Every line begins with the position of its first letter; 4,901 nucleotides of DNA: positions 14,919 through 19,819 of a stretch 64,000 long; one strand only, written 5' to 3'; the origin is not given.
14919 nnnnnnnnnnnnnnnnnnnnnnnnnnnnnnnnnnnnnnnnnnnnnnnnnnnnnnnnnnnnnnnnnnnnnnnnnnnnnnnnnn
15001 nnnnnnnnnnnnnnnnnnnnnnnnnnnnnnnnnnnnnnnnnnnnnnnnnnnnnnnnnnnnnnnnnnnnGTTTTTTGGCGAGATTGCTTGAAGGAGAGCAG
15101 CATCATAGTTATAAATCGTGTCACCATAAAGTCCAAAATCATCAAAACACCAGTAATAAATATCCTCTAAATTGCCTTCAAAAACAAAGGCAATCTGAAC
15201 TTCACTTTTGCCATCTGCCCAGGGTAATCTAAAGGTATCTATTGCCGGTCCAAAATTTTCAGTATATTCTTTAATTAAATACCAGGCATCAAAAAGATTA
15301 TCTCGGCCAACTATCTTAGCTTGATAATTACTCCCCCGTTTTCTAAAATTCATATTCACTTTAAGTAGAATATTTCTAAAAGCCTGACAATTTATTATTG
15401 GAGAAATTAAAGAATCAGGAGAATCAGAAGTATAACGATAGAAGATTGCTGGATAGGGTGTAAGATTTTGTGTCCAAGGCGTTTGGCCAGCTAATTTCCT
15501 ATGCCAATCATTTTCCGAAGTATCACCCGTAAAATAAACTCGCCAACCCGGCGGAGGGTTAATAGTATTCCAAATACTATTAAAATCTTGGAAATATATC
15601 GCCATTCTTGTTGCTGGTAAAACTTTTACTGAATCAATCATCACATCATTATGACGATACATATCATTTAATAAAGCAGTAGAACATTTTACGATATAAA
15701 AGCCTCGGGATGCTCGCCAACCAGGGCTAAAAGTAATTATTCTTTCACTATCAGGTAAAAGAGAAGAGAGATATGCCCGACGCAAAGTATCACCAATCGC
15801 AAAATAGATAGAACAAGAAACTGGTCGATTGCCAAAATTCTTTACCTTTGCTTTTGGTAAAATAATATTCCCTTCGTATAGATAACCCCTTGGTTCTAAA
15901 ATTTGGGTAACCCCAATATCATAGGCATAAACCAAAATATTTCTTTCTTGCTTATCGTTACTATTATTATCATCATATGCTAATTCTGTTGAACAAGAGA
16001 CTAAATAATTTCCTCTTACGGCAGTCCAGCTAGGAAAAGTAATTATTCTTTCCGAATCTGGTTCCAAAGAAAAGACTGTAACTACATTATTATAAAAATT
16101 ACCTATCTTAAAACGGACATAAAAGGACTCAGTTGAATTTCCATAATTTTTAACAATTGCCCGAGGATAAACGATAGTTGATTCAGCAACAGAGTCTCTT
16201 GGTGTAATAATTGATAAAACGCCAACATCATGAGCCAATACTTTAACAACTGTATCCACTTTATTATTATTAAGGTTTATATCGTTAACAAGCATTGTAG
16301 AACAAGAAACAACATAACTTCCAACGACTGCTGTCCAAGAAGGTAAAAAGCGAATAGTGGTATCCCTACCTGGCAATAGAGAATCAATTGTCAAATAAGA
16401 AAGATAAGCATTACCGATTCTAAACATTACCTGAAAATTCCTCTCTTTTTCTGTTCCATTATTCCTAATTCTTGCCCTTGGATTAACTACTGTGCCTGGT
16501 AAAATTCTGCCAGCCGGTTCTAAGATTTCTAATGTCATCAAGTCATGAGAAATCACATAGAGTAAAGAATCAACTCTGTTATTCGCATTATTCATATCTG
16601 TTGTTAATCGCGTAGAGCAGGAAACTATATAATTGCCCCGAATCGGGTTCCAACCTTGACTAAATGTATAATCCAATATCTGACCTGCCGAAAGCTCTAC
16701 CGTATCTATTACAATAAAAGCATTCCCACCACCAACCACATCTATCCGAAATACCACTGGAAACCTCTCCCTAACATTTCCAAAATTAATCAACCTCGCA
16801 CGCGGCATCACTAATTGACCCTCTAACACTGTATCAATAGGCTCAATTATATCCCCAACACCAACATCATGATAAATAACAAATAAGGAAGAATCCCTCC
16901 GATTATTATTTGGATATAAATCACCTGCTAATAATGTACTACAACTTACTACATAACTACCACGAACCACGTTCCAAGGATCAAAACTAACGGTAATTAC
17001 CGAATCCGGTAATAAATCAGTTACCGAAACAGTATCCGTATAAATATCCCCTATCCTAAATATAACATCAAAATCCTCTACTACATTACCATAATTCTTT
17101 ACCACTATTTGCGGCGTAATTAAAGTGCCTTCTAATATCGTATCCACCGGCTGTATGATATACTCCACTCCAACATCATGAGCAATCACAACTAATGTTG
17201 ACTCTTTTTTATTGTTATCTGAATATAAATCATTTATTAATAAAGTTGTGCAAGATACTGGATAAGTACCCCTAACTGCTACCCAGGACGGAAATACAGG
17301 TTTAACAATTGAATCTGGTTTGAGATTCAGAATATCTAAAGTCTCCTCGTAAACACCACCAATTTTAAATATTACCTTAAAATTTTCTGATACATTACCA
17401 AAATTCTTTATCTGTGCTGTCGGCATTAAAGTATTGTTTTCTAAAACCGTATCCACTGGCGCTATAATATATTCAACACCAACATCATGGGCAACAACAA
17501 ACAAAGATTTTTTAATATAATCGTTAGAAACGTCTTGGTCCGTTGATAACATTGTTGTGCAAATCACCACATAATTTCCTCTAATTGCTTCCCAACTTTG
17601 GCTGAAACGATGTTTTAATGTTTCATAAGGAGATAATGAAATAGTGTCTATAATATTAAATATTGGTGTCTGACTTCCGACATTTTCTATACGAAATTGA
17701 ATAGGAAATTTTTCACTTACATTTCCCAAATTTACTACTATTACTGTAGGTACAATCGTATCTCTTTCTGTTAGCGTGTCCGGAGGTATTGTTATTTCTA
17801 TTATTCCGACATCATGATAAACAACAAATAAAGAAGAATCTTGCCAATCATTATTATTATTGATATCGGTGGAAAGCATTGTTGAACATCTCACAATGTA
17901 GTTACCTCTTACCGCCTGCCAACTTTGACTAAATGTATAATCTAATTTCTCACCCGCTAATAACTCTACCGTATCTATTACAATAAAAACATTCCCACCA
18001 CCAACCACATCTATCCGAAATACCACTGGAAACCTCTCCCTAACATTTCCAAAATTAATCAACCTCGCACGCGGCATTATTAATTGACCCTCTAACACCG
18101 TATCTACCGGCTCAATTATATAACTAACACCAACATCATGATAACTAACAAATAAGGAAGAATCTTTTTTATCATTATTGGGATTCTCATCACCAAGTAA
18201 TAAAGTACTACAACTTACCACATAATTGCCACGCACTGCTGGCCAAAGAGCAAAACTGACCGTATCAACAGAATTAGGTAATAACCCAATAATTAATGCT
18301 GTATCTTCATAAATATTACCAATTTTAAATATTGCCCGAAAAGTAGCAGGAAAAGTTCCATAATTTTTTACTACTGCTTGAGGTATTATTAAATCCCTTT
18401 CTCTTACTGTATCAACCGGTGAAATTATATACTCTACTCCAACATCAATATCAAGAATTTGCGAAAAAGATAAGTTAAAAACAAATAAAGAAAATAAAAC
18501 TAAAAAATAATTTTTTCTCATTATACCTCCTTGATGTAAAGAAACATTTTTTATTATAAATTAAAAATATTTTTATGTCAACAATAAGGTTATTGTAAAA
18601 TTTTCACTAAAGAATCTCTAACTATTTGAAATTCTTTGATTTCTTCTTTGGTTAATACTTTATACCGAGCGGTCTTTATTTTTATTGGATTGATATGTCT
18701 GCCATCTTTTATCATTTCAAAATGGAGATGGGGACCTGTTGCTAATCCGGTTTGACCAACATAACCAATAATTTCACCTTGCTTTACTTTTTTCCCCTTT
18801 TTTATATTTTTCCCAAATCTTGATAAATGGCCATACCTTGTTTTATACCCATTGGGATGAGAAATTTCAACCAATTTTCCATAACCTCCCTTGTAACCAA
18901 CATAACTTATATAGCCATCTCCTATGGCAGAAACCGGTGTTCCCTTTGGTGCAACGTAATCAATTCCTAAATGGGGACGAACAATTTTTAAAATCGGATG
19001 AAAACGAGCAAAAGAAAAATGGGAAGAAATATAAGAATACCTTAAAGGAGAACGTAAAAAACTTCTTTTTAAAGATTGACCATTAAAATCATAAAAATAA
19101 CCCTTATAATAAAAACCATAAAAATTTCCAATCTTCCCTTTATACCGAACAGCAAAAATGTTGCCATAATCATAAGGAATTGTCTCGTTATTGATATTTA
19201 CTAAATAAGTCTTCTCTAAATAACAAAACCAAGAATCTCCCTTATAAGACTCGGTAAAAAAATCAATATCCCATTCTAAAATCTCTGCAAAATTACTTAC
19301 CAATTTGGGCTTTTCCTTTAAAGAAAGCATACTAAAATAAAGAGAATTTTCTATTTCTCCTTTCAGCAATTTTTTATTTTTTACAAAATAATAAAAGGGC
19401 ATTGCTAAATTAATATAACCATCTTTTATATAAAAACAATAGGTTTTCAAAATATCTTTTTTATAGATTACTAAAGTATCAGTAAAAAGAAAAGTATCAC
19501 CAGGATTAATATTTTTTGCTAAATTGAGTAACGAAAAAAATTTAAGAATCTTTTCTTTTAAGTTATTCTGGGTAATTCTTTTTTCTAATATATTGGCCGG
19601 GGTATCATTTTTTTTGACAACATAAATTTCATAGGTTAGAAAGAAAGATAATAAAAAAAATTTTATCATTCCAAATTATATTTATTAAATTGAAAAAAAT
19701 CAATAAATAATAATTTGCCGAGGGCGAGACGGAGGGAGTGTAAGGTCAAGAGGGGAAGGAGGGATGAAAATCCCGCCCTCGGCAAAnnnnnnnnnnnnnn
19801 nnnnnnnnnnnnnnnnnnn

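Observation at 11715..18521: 2268-aa T9SS cargo protein with ten CARDB-like repeats and a Kelch-like propeller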

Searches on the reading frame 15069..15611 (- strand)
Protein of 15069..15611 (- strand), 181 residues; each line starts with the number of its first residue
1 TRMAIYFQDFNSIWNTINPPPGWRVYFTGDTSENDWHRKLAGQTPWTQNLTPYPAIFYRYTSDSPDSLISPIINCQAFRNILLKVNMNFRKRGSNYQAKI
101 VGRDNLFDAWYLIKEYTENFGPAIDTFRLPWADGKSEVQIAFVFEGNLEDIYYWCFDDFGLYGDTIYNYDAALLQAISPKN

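Call 8: search_protein_families(library=pfam, proteins=[window:15069-15611:-], max_evalue=10)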
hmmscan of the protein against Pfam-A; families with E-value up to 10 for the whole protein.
seq(181 aa): 0 families

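Call 9: search_protein_families(library=ncbifam, proteins=[window:15069-15611:-], max_evalue=10)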
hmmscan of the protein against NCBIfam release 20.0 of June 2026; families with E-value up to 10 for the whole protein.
seq(181 aa): 0 families

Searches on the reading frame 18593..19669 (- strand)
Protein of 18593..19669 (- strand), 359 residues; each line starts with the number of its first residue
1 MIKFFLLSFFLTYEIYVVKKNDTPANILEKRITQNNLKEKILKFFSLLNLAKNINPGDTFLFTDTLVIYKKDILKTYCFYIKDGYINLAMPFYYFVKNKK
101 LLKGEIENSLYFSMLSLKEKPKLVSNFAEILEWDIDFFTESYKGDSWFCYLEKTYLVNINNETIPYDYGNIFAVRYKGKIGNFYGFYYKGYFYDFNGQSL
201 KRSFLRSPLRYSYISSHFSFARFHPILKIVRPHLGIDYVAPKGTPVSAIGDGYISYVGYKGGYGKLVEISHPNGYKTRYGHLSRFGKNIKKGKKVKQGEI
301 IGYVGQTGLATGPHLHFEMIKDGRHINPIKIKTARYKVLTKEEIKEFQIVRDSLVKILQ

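Call 11: search_protein_families(library=pfam, proteins=[window:18593-19669:-], max_evalue=0.01)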
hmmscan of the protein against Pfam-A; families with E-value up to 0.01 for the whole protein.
window:18593-19669:- (359 aa): 3 families
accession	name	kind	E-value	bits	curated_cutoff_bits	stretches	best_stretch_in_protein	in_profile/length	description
PF01551.29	Peptidase_M23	-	5.7e-34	116.6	28.7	1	232-328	2-96/96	Peptidase family M23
PF19425.4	Csd3_N2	-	5.2e-08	33.3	27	1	99-218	6-120/122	Csd3 second domain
PF17460.7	RP854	-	0.0036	17.6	25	1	3-54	16-69/212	Uncharacterized protein RP854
